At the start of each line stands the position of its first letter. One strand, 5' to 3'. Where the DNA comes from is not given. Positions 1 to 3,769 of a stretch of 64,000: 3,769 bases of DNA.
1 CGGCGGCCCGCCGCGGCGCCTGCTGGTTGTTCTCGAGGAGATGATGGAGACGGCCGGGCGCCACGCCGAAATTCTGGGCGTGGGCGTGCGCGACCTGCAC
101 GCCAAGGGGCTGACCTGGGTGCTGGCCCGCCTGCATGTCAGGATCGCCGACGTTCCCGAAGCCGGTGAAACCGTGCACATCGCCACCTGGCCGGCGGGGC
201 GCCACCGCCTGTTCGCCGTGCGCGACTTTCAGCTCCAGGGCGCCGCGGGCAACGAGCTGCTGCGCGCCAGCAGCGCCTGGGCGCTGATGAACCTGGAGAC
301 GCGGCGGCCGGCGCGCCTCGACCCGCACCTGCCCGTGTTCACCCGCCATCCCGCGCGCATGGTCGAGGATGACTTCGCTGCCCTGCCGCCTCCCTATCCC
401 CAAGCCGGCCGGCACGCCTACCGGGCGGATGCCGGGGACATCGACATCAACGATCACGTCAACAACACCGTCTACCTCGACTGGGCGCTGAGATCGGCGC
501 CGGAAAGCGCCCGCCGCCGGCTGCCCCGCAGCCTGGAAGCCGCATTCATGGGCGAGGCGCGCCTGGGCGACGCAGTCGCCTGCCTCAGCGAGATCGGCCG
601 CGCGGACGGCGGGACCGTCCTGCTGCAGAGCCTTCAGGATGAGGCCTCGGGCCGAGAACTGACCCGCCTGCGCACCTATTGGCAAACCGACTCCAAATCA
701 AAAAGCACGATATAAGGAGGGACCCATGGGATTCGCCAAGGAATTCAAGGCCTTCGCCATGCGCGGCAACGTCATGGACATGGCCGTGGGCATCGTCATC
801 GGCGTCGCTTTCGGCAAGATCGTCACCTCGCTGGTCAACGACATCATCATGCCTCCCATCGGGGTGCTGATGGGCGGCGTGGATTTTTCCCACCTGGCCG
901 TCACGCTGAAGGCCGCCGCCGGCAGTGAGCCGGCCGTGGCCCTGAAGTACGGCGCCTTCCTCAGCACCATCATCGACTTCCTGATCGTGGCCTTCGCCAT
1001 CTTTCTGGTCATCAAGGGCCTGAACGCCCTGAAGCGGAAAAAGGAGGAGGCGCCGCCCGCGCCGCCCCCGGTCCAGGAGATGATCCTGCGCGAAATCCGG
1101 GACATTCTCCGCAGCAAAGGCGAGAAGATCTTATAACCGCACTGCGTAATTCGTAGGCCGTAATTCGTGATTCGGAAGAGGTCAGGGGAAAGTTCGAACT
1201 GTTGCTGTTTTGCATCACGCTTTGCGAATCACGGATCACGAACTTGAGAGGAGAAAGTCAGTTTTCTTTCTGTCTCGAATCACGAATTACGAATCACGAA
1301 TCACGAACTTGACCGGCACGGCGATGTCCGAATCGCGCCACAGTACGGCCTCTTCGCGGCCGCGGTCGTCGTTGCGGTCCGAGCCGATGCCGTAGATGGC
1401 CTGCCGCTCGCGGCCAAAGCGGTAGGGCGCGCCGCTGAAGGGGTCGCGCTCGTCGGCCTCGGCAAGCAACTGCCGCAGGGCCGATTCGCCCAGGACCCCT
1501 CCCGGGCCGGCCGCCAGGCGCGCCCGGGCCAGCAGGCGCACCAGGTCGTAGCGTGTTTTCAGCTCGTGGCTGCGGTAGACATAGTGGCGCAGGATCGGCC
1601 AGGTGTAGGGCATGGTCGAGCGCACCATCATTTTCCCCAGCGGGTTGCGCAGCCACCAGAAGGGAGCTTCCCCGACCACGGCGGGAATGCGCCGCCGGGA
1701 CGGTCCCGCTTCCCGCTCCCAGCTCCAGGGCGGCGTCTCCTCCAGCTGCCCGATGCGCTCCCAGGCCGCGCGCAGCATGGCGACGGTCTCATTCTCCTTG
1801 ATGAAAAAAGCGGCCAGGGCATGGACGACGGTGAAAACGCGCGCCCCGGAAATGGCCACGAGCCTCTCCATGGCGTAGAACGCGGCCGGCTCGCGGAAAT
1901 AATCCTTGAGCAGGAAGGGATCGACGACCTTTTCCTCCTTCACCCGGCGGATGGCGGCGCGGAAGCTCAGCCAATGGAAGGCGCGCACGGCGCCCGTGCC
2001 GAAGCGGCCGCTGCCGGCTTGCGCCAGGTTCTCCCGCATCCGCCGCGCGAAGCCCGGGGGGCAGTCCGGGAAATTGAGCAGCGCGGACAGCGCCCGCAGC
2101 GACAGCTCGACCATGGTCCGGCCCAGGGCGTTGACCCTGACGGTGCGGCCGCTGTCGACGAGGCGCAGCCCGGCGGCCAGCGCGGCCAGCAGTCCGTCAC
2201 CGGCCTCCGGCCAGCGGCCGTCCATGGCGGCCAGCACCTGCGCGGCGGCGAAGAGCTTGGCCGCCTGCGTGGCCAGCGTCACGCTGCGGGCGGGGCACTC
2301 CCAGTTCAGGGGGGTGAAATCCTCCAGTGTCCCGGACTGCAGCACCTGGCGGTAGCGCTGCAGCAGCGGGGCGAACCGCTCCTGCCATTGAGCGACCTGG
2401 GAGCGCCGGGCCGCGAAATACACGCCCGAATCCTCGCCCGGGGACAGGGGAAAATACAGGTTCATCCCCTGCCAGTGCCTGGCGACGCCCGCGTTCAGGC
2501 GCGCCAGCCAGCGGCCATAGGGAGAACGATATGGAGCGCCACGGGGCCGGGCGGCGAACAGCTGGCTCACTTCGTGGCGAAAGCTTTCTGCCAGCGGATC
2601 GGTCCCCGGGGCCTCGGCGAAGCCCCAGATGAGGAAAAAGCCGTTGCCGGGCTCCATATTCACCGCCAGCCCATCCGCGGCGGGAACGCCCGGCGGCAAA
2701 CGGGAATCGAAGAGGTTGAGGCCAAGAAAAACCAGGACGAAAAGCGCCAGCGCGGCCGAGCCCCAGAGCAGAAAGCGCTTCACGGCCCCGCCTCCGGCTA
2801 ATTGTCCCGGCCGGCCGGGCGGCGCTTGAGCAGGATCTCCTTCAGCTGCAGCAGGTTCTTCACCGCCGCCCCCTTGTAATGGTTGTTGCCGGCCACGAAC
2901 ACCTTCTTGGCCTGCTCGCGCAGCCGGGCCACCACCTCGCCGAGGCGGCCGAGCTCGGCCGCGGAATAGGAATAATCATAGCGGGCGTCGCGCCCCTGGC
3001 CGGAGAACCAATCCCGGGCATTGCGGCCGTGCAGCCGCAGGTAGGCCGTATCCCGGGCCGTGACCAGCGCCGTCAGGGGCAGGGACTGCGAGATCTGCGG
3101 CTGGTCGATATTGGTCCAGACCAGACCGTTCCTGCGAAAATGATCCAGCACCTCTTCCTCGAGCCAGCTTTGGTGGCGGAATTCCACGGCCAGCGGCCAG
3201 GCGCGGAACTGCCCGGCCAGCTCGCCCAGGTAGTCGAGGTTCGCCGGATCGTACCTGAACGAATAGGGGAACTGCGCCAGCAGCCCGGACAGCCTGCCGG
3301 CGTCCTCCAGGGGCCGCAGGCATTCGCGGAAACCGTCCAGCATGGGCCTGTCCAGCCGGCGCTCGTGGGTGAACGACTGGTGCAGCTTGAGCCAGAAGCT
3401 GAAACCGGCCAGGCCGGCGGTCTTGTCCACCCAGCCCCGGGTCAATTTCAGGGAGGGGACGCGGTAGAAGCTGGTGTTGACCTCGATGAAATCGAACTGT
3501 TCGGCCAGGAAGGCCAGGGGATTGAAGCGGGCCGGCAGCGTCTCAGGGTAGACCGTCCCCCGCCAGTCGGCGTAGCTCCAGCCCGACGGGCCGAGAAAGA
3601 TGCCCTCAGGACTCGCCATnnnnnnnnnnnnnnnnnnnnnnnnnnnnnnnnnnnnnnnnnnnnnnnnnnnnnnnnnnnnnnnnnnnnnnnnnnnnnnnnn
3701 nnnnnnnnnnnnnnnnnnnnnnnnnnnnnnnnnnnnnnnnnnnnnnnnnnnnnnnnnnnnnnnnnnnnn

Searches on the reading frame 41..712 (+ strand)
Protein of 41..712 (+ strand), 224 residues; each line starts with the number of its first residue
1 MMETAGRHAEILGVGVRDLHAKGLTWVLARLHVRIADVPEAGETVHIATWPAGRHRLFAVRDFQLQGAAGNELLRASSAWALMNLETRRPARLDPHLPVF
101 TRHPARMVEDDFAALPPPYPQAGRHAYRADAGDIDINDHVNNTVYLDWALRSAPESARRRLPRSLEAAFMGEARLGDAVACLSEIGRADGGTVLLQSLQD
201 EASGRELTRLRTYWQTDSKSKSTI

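Call 66: search_protein_families(library=pfam, proteins=[window:41-712:+], max_evalue=0.00001)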
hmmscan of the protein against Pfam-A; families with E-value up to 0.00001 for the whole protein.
window:41-712:+ (224 aa): 2 families
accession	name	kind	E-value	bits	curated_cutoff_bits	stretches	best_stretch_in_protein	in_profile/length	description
PF01643.23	Acyl-ACP_TE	-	1.6e-20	73.6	23.7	1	2-95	31-125/131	Acyl-ACP thioesterase N-terminal domain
PF20791.3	Acyl-ACP_TE_C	-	2.2e-12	47.5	21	1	124-215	9-100/101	Acyl-ACP thioesterase C-terminal domain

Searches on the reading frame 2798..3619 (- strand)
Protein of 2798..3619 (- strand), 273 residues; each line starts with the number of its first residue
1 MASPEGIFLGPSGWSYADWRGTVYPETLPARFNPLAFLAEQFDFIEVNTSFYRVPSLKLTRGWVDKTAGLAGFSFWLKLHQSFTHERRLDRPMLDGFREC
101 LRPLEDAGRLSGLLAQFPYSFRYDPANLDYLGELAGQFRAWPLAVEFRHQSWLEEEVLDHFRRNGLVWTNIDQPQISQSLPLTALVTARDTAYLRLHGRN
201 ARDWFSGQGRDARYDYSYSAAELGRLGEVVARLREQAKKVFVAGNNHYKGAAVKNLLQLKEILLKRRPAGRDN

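Call 66: search_protein_families(library=pfam, proteins=[window:2798-3619:-], max_evalue=0.00001)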
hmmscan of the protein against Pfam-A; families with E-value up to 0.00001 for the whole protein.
window:2798-3619:- (273 aa): 1 family
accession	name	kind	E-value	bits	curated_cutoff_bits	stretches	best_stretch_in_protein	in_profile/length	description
PF01904.24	DUF72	-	3.9e-56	190.9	25.3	1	24-261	1-216/217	Protein of unknown function DUF72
